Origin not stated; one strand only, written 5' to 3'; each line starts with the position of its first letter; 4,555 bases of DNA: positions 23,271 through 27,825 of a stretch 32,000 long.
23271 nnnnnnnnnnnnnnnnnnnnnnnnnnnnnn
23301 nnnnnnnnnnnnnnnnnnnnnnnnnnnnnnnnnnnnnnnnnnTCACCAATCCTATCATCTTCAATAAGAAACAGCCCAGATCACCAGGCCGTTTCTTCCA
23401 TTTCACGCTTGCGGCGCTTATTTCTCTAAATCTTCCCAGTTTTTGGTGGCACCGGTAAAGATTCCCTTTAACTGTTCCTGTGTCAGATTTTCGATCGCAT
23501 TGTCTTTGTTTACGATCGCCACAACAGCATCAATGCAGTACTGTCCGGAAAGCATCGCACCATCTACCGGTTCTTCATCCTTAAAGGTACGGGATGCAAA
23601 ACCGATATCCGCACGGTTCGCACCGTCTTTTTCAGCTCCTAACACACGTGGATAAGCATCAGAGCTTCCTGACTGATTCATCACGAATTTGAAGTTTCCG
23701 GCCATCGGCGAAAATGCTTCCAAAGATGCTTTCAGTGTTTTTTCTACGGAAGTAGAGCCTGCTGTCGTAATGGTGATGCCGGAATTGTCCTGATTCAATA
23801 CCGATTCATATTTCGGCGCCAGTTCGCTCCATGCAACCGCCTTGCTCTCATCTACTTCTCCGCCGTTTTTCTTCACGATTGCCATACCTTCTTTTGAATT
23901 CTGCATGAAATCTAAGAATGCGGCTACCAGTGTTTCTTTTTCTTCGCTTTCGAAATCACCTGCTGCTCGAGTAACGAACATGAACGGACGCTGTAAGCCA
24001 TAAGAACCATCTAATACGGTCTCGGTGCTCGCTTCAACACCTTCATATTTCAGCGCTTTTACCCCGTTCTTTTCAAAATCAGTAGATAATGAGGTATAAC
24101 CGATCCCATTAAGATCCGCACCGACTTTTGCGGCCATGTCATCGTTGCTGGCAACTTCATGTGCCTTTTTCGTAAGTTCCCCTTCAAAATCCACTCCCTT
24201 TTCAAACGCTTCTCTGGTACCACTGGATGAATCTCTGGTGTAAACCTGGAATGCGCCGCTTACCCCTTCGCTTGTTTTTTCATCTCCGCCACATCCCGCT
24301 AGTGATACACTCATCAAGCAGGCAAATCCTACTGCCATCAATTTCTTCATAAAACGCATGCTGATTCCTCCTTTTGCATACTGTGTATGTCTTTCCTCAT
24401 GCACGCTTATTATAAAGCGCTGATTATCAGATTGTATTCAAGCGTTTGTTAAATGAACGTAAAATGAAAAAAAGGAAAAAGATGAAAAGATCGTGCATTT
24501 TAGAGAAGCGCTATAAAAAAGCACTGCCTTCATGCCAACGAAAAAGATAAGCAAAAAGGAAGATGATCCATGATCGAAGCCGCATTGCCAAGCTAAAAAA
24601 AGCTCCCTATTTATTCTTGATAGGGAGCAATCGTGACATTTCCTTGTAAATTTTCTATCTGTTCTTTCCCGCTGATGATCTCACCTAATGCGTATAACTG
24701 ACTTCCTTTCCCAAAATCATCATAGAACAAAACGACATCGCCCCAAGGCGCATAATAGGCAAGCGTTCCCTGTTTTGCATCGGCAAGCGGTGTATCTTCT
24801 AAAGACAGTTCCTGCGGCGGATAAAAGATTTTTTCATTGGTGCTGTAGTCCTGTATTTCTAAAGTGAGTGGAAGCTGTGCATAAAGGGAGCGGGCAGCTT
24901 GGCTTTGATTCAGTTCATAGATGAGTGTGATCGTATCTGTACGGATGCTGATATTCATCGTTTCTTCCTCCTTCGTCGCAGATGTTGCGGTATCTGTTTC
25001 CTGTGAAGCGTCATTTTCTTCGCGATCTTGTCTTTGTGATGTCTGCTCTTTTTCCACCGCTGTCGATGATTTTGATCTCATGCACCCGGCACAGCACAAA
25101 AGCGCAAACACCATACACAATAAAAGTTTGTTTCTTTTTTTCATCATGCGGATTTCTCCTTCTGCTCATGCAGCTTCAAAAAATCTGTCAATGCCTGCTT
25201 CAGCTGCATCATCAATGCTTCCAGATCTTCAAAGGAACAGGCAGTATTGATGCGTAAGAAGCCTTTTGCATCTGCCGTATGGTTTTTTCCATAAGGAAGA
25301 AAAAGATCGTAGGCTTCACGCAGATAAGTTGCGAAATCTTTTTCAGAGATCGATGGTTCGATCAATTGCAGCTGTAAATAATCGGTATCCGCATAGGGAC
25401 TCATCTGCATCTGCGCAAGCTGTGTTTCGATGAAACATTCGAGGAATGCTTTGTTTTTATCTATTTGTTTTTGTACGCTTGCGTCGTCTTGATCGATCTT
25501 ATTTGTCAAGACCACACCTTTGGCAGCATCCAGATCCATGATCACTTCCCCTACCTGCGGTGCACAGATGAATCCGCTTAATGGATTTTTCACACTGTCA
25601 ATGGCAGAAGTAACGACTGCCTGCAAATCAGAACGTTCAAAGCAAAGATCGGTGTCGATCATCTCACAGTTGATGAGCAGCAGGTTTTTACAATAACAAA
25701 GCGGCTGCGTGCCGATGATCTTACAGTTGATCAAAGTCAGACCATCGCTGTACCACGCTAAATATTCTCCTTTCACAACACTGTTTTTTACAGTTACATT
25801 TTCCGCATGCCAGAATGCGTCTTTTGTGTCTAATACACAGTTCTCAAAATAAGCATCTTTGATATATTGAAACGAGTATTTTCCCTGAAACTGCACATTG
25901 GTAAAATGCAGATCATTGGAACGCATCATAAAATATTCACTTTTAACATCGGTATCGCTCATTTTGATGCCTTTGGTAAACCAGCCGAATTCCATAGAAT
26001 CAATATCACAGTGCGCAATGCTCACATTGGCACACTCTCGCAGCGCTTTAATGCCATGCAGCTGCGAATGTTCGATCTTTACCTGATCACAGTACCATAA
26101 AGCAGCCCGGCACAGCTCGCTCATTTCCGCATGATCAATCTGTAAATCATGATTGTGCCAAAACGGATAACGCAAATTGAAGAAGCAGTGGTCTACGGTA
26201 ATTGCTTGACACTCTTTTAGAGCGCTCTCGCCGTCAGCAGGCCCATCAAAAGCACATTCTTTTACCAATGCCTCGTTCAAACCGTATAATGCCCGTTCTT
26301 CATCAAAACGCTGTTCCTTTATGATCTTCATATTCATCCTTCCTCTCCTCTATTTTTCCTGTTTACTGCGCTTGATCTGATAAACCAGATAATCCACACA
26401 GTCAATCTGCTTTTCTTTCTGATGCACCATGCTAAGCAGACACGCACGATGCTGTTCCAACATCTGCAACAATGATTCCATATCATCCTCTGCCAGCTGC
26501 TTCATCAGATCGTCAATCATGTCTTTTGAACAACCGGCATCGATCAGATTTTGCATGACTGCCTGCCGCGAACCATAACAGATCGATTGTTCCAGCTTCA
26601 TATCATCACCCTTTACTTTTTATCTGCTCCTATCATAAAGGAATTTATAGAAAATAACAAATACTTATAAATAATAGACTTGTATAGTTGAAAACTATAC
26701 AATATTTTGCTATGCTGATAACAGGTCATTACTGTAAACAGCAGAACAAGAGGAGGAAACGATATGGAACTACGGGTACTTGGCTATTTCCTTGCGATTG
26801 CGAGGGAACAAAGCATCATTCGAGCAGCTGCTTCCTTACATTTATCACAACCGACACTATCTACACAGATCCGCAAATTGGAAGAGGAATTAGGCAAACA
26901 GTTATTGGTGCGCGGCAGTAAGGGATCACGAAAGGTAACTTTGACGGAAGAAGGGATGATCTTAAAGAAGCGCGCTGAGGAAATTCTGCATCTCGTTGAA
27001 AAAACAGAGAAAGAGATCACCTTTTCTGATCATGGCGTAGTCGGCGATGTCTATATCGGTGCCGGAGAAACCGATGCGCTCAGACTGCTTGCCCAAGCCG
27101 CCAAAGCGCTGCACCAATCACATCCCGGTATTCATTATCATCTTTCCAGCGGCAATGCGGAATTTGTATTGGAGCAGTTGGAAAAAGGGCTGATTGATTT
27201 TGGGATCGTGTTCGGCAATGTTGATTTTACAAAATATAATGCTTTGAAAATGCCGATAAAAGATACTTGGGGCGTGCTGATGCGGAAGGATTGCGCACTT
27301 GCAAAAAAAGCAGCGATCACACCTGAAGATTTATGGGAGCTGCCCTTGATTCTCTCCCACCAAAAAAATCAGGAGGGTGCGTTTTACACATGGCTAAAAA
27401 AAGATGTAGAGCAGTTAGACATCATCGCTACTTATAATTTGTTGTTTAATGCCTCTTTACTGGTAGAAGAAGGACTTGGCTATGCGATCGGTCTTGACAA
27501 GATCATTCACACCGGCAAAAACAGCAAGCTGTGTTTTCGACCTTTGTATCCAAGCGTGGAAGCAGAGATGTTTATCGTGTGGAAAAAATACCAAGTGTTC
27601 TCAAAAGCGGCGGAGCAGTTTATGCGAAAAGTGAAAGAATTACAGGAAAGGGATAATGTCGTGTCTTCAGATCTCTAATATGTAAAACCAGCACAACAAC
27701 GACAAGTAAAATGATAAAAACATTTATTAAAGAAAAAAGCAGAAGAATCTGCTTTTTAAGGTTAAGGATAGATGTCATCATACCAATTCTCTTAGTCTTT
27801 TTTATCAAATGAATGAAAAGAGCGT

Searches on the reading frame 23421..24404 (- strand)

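Call 35: search_protein_families(library=pfam, proteins=[window:23421-24404:-], max_evalue=0.00001)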
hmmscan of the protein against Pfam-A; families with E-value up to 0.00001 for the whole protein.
window:23421-24404:- (328 aa): 1 family
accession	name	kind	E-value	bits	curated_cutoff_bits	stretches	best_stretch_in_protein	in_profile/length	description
PF12849.12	PBP_like_2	-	3.1e-24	86.6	27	2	211-325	11-125/267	PBP superfamily domain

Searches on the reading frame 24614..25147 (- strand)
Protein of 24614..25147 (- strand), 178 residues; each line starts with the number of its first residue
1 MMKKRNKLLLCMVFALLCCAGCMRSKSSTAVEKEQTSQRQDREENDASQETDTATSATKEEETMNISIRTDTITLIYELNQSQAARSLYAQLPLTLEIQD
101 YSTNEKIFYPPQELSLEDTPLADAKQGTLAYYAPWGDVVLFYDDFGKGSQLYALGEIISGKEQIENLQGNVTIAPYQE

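Call 35: search_protein_families(library=pfam, proteins=[window:24614-25147:-], max_evalue=0.00001)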
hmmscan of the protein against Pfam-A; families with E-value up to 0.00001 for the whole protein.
window:24614-25147:- (178 aa): 1 family
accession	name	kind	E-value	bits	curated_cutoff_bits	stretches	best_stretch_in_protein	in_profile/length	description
PF18050.6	Cyclophil_like2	-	3.9e-29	101.5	22.7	1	70-173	3-112/115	Cyclophilin-like family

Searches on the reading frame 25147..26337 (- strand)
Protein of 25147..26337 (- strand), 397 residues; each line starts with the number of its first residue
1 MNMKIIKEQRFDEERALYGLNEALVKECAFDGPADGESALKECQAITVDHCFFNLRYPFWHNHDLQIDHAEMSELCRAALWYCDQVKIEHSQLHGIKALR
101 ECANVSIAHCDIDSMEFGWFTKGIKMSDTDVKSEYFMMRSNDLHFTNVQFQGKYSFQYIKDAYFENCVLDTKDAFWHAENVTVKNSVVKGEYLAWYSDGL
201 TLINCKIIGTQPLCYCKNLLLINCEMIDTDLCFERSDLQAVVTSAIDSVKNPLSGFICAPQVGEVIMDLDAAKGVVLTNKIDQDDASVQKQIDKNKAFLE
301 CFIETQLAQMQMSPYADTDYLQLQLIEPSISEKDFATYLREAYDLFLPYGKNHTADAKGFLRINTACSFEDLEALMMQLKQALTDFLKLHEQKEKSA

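Call 35: search_protein_families(library=pfam, proteins=[window:25147-26337:-], max_evalue=0.00001)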
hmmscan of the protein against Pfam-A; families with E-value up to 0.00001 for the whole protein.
window:25147-26337:- (397 aa): 1 family
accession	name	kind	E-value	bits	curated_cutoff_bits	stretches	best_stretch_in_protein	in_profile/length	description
PF12541.14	DUF3737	-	5.7e-112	373.8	23.9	1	5-273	2-268/275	Protein of unknown function (DUF3737)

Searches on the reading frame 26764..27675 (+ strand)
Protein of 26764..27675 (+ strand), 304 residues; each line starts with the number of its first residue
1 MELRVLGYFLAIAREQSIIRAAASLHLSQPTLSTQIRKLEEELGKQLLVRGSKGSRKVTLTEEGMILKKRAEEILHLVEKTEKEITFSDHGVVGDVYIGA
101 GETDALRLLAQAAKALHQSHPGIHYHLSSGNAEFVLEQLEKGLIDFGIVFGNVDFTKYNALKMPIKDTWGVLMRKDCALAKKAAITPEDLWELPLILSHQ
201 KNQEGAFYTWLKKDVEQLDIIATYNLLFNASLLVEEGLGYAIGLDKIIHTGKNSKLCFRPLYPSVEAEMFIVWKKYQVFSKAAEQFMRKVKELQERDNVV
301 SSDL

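Call 35: search_protein_families(library=pfam, proteins=[window:26764-27675:+], max_evalue=0.00001)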
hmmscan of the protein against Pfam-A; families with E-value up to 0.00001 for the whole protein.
window:26764-27675:+ (304 aa): 2 families
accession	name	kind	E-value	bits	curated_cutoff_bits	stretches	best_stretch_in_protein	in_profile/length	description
PF03466.25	LysR_substrate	-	1.7e-24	86.8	28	1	92-292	4-206/209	LysR substrate binding domain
PF00126.33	HTH_1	-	8.7e-22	77.3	26.6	1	3-64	1-59/60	Bacterial regulatory helix-turn-helix protein, lysR family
